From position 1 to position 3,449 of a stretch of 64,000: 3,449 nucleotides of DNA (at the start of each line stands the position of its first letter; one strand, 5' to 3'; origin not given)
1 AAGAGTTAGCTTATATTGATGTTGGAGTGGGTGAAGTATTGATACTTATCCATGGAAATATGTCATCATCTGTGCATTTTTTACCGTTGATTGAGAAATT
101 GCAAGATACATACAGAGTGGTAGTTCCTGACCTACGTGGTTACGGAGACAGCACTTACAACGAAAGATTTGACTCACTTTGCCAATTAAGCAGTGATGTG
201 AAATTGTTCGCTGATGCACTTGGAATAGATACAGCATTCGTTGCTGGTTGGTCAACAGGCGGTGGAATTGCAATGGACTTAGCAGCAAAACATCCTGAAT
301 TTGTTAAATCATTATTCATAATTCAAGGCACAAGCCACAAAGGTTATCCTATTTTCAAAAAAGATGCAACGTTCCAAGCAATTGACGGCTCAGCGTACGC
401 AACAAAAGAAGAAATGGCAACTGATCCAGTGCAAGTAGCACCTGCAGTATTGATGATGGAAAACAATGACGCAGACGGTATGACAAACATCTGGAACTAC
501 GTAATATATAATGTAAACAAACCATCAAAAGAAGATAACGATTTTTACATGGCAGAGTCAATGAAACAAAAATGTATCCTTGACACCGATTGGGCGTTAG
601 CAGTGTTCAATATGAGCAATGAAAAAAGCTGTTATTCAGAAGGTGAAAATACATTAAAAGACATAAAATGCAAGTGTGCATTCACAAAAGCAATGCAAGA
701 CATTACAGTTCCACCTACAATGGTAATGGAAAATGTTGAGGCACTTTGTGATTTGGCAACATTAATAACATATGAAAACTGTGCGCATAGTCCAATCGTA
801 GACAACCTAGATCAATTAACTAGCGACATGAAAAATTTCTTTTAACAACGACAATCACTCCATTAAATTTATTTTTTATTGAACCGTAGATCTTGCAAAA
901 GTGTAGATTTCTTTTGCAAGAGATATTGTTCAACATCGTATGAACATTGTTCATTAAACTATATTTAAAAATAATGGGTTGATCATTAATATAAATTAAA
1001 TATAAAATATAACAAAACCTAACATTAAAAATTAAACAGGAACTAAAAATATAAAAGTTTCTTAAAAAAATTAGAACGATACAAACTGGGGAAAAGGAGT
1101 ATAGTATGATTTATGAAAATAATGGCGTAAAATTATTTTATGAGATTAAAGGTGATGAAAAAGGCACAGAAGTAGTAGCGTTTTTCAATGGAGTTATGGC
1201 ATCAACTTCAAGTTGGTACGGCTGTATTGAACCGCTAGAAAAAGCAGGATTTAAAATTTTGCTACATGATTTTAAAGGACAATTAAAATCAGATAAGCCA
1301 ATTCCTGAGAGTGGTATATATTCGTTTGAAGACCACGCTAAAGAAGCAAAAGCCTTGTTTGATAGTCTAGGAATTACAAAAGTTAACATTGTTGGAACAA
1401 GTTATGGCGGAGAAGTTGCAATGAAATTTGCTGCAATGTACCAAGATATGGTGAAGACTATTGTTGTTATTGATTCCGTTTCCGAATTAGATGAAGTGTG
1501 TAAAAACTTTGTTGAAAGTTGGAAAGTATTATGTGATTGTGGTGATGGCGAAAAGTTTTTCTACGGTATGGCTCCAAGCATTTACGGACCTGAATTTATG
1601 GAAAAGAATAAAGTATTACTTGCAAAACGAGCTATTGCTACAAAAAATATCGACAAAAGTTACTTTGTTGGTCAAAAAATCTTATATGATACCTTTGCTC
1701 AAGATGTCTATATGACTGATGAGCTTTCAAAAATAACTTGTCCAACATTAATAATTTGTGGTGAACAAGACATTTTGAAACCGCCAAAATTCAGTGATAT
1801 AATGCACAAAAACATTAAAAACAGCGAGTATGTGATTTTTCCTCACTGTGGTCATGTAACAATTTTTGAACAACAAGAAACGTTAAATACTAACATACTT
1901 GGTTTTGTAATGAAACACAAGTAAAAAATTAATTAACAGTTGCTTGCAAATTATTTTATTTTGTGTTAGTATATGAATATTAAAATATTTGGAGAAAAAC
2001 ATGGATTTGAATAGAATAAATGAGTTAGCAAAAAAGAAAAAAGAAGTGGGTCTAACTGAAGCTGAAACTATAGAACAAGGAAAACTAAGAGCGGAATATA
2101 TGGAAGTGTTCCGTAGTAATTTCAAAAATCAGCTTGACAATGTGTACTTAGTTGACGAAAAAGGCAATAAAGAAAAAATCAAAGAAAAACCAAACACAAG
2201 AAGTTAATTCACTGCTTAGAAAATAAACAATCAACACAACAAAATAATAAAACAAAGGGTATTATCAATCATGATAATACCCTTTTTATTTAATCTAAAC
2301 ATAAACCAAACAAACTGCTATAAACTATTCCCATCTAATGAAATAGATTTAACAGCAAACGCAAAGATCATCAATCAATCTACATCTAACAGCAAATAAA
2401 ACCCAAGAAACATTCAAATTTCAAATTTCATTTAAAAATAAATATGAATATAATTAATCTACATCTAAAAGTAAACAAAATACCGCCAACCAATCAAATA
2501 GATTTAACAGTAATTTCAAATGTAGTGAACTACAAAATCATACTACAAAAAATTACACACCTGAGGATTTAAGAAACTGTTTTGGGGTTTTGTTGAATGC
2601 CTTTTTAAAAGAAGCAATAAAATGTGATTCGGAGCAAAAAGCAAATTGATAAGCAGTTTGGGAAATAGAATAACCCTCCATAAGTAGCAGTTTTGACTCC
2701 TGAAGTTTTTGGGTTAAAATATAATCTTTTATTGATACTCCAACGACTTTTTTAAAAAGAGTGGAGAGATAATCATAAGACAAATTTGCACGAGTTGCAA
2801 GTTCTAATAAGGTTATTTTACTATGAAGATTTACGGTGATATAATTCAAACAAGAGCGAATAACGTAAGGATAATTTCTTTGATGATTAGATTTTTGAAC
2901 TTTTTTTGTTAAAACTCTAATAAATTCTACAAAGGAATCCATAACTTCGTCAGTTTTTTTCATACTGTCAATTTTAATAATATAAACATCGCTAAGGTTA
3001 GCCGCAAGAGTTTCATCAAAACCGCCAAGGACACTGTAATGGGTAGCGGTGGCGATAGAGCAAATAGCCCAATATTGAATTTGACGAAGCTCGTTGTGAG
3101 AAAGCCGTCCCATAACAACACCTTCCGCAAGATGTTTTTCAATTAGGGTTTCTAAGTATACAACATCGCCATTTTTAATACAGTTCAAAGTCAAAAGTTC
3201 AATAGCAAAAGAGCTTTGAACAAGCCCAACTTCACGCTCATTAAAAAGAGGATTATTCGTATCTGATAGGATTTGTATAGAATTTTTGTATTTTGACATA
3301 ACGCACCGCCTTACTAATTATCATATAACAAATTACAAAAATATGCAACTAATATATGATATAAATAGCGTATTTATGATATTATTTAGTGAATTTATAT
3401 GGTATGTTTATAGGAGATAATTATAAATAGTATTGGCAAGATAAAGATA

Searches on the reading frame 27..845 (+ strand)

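Call 126: search_protein_families(library=pfam, proteins=[window:27-845:+], max_evalue=0.00001)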
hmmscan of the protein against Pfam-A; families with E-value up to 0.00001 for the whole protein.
window:27-845:+ (272 aa): 3 families
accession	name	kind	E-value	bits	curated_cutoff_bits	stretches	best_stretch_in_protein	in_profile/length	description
PF00561.26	Abhydrolase_1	-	9.7e-21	75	25.8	1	4-101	2-102/245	alpha/beta hydrolase fold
PF12697.13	Abhydrolase_6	-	1.6e-12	49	26.3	1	5-259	1-210/217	Alpha/beta hydrolase family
PF12146.15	Hydrolase_4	-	3.7e-10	39.9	27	1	4-100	6-107/239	Serine aminopeptidase, S33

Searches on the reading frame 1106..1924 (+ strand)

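Call 126: search_protein_families(library=pfam, proteins=[window:1106-1924:+], max_evalue=0.00001)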
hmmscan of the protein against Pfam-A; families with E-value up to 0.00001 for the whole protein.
window:1106-1924:+ (272 aa): 3 families
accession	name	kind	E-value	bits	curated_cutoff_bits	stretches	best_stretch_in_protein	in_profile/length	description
PF00561.26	Abhydrolase_1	-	1e-26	94.6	25.8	1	24-128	3-109/245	alpha/beta hydrolase fold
PF12146.15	Hydrolase_4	-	2.6e-14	53.5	27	1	22-257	5-239/239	Serine aminopeptidase, S33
PF12697.13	Abhydrolase_6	-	4.2e-09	37.8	26.3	1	26-258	3-212/217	Alpha/beta hydrolase family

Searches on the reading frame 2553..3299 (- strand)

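Call 126: search_protein_families(library=pfam, proteins=[window:2553-3299:-], max_evalue=0.00001)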
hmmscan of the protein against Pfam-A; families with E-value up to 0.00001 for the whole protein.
window:2553-3299:- (248 aa): 2 families
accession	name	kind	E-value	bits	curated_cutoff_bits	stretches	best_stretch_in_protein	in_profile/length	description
PF12833.13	HTH_18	-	4.2e-18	65.9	33.6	1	167-244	1-79/80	Helix-turn-helix domain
PF00165.29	HTH_AraC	-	4.1e-17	62.3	26.6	2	157-194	4-41/42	Bacterial regulatory helix-turn-helix proteins, AraC family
